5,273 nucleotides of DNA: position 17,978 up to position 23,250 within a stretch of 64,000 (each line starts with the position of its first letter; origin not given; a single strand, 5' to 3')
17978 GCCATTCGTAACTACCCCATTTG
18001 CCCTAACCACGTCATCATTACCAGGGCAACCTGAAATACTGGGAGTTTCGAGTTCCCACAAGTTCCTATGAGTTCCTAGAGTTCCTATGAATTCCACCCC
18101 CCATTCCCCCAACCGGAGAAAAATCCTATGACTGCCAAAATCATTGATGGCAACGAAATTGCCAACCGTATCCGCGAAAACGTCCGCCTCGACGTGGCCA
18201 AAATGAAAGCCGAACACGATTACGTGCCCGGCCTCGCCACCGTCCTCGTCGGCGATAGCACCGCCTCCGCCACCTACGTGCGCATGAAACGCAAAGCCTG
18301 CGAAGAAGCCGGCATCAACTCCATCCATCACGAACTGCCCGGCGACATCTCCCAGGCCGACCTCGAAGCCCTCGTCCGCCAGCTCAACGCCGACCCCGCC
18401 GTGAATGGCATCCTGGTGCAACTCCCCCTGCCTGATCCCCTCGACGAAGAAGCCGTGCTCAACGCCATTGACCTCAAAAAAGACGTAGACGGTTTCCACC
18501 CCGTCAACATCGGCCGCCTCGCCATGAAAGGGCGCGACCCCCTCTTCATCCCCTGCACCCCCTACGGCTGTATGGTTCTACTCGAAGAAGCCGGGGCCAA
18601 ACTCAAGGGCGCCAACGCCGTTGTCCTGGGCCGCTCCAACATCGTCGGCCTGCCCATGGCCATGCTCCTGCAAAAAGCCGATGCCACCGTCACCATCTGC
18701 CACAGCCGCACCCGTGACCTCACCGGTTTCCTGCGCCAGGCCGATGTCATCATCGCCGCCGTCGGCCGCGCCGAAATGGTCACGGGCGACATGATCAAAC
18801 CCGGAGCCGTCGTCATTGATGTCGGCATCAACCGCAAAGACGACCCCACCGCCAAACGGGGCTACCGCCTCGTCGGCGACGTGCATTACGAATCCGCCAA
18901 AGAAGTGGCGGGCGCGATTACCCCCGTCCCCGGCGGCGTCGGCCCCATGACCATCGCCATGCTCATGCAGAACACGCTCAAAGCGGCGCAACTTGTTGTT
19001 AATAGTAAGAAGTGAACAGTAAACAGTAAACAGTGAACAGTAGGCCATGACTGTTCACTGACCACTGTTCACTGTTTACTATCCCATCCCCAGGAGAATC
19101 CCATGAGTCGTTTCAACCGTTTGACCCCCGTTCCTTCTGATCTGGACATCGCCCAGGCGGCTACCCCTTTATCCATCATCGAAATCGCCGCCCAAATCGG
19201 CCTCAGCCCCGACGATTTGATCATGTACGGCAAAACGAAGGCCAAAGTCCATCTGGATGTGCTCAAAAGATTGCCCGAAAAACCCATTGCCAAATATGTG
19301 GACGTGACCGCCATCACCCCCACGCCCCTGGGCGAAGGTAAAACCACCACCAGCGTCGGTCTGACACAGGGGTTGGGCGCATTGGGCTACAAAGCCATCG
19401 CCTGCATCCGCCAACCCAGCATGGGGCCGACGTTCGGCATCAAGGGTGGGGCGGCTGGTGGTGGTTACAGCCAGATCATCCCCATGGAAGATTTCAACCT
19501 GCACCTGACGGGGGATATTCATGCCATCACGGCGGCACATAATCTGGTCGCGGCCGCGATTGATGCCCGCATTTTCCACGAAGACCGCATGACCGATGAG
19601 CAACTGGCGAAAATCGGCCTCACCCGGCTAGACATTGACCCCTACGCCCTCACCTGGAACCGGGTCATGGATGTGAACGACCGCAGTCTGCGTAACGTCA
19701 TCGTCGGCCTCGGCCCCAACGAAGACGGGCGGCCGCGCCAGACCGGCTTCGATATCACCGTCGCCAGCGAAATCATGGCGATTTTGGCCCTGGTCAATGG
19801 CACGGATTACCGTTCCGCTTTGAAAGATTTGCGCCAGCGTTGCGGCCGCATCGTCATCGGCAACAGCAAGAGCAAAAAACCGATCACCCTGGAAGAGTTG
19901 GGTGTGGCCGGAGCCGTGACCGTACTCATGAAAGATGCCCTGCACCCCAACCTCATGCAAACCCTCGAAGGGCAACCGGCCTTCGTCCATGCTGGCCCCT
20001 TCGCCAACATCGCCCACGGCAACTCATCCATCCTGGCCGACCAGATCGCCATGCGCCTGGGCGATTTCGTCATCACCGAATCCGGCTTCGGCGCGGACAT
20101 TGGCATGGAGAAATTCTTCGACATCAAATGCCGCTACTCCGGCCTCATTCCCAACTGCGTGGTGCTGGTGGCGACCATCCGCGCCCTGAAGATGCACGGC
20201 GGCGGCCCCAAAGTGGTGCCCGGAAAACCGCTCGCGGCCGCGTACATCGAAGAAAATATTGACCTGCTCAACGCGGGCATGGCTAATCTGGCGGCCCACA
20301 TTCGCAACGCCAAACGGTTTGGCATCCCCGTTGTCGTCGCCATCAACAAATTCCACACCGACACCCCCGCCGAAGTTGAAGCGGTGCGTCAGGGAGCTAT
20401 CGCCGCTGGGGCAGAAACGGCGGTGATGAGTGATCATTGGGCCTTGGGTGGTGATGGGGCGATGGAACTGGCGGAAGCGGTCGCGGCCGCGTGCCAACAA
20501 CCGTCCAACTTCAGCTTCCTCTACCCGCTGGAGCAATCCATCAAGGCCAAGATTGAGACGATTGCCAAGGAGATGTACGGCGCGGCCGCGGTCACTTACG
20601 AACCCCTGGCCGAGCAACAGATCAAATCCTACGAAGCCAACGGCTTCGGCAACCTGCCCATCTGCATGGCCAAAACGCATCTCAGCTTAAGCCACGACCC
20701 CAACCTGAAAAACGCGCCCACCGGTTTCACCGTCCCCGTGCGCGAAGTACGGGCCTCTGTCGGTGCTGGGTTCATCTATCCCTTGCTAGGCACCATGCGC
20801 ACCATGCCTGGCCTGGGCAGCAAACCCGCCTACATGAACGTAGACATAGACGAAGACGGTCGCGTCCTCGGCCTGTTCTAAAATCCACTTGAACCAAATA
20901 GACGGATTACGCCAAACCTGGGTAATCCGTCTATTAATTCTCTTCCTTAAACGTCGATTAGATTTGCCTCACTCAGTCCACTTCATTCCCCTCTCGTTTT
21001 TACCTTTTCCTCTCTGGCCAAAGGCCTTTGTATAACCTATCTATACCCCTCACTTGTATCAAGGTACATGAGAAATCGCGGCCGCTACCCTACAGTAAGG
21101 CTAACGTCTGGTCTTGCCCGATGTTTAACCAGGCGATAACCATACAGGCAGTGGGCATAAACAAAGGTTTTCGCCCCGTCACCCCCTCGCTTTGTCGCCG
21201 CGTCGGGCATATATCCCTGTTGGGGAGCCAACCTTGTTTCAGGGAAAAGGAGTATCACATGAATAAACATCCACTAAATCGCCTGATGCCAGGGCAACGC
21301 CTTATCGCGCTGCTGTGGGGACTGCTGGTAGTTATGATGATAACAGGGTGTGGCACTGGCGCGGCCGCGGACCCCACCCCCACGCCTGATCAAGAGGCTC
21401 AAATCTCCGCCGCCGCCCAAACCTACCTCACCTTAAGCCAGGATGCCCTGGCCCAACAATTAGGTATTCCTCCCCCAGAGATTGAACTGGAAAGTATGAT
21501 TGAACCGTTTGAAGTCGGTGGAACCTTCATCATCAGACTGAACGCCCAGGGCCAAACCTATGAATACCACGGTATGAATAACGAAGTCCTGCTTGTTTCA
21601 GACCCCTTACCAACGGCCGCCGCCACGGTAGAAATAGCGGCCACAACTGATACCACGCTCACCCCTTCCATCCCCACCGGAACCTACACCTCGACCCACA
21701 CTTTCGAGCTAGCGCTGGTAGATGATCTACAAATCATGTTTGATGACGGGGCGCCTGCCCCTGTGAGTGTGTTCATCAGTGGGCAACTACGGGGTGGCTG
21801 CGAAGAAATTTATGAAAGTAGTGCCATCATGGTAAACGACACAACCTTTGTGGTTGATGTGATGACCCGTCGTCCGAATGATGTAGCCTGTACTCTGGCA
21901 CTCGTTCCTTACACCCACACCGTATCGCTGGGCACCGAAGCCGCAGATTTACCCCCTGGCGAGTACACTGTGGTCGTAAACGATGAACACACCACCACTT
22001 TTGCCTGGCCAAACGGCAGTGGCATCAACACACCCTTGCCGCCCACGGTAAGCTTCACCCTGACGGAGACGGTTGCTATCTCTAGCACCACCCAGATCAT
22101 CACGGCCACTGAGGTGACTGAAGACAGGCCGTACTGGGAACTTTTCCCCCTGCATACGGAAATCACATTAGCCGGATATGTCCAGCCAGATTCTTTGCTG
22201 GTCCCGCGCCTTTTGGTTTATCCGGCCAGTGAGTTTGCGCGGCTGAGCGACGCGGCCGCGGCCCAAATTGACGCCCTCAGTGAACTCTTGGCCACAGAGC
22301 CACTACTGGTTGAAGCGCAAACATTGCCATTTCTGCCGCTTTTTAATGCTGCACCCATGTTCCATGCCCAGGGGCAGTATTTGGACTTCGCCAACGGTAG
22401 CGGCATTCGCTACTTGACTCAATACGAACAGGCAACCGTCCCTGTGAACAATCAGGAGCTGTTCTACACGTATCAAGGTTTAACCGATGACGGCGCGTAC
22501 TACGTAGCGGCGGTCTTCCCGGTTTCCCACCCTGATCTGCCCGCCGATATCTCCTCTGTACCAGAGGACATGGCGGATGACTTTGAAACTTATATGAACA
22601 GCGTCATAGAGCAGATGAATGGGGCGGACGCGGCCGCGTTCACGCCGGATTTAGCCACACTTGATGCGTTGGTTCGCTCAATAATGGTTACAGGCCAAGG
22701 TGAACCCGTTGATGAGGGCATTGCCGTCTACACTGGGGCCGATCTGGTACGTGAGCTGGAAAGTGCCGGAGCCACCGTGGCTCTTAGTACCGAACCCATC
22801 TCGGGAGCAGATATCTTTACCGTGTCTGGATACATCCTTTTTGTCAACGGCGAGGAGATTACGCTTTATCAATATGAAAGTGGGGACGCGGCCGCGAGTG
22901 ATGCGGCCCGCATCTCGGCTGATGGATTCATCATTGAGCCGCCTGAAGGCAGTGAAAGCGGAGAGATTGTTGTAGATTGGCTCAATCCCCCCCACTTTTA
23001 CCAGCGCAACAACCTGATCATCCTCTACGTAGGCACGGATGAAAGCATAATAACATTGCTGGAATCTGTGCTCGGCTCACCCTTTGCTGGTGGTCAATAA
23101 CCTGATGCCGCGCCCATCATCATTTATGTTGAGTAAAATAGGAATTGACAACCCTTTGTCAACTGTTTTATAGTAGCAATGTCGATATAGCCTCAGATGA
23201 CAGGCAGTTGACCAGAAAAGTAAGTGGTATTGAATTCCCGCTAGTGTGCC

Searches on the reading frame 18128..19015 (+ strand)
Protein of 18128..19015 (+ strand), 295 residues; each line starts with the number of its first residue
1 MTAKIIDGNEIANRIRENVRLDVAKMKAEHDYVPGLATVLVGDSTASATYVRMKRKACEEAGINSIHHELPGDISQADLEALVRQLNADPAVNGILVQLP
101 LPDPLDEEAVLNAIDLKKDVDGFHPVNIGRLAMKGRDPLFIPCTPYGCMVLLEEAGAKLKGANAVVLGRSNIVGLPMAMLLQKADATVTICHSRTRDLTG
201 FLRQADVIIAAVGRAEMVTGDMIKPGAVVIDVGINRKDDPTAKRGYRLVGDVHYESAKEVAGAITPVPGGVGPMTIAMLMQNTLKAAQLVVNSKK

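Call 57: search_protein_families(library=pfam, proteins=[window:18128-19015:+], max_evalue=0.00001)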
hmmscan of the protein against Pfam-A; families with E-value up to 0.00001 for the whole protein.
window:18128-19015:+ (295 aa): 2 families
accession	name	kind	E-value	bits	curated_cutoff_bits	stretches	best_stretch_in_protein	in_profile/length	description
PF02882.25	THF_DHG_CYH_C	-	2.1e-70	235.6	27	1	124-288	1-157/160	Tetrahydrofolate dehydrogenase/cyclohydrolase, NAD(P)-binding domain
PF00763.28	THF_DHG_CYH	-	7.4e-42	142.7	32.8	1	6-121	1-115/115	Tetrahydrofolate dehydrogenase/cyclohydrolase, catalytic domain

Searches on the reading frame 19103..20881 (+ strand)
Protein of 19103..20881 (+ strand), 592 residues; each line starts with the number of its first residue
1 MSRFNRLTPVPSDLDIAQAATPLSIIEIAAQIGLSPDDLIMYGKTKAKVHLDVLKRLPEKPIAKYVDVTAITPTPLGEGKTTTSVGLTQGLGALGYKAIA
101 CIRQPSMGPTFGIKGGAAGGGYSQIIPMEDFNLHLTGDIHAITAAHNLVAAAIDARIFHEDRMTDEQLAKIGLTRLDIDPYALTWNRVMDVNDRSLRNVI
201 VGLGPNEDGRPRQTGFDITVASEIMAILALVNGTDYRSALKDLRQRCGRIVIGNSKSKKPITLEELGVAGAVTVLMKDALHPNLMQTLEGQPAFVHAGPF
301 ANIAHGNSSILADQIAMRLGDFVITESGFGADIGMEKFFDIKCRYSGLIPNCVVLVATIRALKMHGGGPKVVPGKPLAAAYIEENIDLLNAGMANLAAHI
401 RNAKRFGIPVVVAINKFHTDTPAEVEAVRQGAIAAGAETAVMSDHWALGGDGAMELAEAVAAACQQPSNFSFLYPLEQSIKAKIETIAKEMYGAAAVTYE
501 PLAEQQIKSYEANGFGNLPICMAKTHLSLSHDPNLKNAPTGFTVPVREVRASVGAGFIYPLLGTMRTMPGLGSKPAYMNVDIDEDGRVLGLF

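Call 11: search_protein_families(library=ncbifam, proteins=[window:19103-20881:+], max_evalue=0.00001)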
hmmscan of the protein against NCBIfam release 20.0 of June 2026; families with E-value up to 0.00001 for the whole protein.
window:19103-20881:+ (592 aa): 3 families
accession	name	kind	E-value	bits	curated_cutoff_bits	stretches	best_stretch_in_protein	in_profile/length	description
NF010031.0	PRK13506.1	equivalog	8.1e-245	813.6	800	1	12-591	3-577/578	formate--tetrahydrofolate ligase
NF010030.0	PRK13505.1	equivalog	9.7e-228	757.1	652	1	11-592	3-557/557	formate--tetrahydrofolate ligase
NF010032.0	PRK13507.1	equivalog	7.2e-224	744.3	938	1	13-592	10-587/587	formate--tetrahydrofolate ligase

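Call 24: find_encoding_contigs(protein=window:19103-20881:+, flank=10000, max_places=6)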
Protein window:19103-20881:+ (592 aa): no gene with exactly this product is on record in the collection.

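Call 25: find_homologous_proteins(query=window:19103-20881:+, max_evalue=1e-50)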
Query window:19103-20881:+ (592 aa): 8000 proteins with E <= 1e-50 among 8000 candidates; the best 120 are listed.
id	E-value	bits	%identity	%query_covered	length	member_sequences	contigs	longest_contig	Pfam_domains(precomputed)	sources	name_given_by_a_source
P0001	0.0e+0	1317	99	100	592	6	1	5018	PF01268.26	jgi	jgi:methylenetetrahydrofolate dehydrogenase (NADP+)/methenyltetrahydrofolate cyclohydrolase/formylte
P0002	0.0e+0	1306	98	100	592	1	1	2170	PF01268.26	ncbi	-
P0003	0.0e+0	1304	98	100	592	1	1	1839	PF01268.26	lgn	-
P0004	0.0e+0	1268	95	100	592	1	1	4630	PF01268.26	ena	-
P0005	0.0e+0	1266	94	100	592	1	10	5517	PF01268.26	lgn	-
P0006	0.0e+0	1260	94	100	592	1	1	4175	PF01268.26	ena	-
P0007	0.0e+0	1252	93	100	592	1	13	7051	PF01268.26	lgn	-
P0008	0.0e+0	1250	93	100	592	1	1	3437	PF01268.26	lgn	-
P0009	0.0e+0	1246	92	100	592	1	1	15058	PF01268.26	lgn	-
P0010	0.0e+0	1246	92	100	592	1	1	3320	PF01268.26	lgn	-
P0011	0.0e+0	1207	89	100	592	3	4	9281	PF01268.26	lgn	-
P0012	0.0e+0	1193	94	95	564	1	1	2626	PF01268.26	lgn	-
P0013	0.0e+0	1125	82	99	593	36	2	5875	PF01268.26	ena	-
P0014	0.0e+0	1120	82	100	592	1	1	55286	PF01268.26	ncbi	ncbi:MAG: formate--tetrahydrofolate ligase [Candidatus Promineifilaceae bacterium]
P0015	0.0e+0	1119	82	99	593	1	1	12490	PF01268.26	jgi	jgi:methylenetetrahydrofolate dehydrogenase (NADP+)/methenyltetrahydrofolate cyclohydrolase/formylte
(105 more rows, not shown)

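Call 26: find_encoding_contigs(protein=P0009, flank=10000, max_places=3)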
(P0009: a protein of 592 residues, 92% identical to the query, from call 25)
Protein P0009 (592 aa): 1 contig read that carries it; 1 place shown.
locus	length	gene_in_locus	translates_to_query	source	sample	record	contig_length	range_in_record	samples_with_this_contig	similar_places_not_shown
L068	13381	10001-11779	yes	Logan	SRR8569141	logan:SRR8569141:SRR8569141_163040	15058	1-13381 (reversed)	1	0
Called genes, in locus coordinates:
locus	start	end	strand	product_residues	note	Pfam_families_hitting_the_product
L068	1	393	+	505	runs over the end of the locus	PF09312:SurA_N (faint), PF13624:SurA_N_3 (weak), PF13623:SurA_N_2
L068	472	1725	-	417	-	PF00291:PALP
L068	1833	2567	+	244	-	PF05685:Uma2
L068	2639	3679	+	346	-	PF00425:Chorismate_bind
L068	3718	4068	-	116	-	PF01927:Mut7-C (weak), PF18478:PIN_10, PF18480:DUF5615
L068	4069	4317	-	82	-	PF04255:DUF433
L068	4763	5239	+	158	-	PF10049:DUF2283 (faint)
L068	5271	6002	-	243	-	-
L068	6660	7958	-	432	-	PF02335:Cytochrom_C552, PF22113:Mtrc-MtrF_II-IV_dom (faint), PF14522:Cytochrome_C7 (faint)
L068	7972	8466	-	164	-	PF03264:Cytochrom_NNT, PF22113:Mtrc-MtrF_II-IV_dom (faint)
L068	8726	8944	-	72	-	-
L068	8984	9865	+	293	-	PF00763:THF_DHG_CYH, PF02882:THF_DHG_CYH_C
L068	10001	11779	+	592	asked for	PF01268:FTHFS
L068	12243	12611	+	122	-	PF00076:RRM_1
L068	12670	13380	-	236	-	?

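Call 27: find_encoding_contigs(protein=P0011, flank=10000, max_places=4)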
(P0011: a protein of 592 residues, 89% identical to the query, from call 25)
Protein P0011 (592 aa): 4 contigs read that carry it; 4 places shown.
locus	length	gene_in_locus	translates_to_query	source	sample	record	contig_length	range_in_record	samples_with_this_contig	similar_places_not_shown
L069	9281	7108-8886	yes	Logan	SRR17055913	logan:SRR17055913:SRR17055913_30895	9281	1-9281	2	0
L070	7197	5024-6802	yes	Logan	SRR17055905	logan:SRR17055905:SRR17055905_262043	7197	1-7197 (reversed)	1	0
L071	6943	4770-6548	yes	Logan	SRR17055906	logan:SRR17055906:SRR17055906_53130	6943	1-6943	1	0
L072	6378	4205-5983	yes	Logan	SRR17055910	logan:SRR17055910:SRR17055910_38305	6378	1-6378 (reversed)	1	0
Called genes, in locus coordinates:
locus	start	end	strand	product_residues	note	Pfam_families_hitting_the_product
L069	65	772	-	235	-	PF01325:Fe_dep_repress, PF02742:Fe_dep_repr_C, PF04023:FeoA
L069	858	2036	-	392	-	PF09445:Methyltransf_15 (weak), PF13649:Methyltransf_25 (faint), PF18096:Thump_like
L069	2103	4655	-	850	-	PF02861:Clp_N, PF23569:NBD_SMAX1 (weak), PF00004:AAA, PF17871:AAA_lid_9, PF00004:AAA, PF07724:AAA_2, PF07728:AAA_5, PF10431:ClpB_D2-small, +8 more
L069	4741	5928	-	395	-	PF00575:S1, PF21710:Spt6_S1 (faint), PF00575:S1, PF23459:S1_RRP5 (faint), PF00575:S1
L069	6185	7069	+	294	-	PF00763:THF_DHG_CYH, PF02882:THF_DHG_CYH_C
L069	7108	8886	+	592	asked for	PF01268:FTHFS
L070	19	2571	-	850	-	PF02861:Clp_N, PF23569:NBD_SMAX1 (weak), PF00004:AAA, PF17871:AAA_lid_9, PF00004:AAA, PF07724:AAA_2, PF07728:AAA_5, PF10431:ClpB_D2-small, +8 more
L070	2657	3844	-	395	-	PF00575:S1, PF21710:Spt6_S1 (faint), PF00575:S1, PF23459:S1_RRP5 (faint), PF00575:S1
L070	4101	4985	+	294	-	PF00763:THF_DHG_CYH, PF02882:THF_DHG_CYH_C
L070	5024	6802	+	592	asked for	PF01268:FTHFS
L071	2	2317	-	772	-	?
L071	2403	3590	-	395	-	PF00575:S1, PF21710:Spt6_S1 (faint), PF00575:S1, PF23459:S1_RRP5 (faint), PF00575:S1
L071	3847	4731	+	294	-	PF00763:THF_DHG_CYH, PF02882:THF_DHG_CYH_C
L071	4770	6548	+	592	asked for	PF01268:FTHFS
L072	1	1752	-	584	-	?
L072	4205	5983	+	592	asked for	PF01268:FTHFS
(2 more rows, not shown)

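Call 28: find_encoding_contigs(protein=P0007, flank=10000, max_places=4)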
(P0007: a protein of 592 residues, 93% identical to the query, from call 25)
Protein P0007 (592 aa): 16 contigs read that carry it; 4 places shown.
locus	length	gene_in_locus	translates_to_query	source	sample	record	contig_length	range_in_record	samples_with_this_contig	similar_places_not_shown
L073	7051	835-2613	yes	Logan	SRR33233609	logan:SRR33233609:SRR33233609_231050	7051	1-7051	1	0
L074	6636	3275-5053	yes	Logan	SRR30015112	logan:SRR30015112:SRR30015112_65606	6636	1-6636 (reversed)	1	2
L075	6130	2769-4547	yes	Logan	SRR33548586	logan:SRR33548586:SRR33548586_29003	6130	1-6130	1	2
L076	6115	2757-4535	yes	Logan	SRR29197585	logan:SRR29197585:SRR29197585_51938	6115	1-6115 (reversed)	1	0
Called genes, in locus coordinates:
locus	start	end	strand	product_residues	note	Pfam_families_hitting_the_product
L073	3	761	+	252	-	?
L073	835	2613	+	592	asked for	PF01268:FTHFS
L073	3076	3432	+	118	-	PF00076:RRM_1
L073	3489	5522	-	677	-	PF13195:DUF4011, PF13086:AAA_11, PF04932:Wzy_C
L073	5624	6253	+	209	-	PF05685:Uma2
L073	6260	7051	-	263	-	?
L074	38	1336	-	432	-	PF02335:Cytochrom_C552, PF22113:Mtrc-MtrF_II-IV_dom (faint), PF14522:Cytochrome_C7 (faint)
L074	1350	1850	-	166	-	PF03264:Cytochrom_NNT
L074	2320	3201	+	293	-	PF00763:THF_DHG_CYH, PF02882:THF_DHG_CYH_C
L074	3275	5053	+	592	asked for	PF01268:FTHFS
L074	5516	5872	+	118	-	PF00076:RRM_1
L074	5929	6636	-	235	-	?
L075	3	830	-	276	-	?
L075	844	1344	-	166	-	PF03264:Cytochrom_NNT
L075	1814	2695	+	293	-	PF00763:THF_DHG_CYH, PF02882:THF_DHG_CYH_C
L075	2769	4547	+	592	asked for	PF01268:FTHFS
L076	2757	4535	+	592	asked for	PF01268:FTHFS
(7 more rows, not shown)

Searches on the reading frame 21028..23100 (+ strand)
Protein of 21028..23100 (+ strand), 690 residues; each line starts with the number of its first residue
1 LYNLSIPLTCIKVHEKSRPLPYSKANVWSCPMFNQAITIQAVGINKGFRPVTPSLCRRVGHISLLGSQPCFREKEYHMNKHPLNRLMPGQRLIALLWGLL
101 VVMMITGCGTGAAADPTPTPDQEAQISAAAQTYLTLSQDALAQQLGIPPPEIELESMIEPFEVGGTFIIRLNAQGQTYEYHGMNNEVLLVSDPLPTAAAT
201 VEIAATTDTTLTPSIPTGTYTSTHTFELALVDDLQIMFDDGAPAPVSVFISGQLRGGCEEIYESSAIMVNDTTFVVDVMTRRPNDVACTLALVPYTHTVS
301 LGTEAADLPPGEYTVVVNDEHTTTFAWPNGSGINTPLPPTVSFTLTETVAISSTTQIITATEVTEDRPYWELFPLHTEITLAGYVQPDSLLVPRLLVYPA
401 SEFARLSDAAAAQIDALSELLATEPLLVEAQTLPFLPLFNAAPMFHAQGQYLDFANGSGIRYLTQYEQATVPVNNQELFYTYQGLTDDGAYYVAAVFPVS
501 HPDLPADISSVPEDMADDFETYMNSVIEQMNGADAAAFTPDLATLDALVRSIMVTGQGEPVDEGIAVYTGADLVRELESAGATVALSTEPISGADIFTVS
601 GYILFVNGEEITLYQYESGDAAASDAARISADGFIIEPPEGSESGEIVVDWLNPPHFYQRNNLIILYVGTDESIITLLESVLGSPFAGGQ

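Call 11: search_protein_families(library=ncbifam, proteins=[window:21028-23100:+], max_evalue=0.00001)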
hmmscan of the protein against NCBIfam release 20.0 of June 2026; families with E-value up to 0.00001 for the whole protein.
window:21028-23100:+ (690 aa): 0 families

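Call 37: search_protein_families(library=pfam, proteins=[window:21028-23100:+], max_evalue=0.001)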
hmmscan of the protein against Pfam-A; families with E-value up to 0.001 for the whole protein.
window:21028-23100:+ (690 aa): 0 families
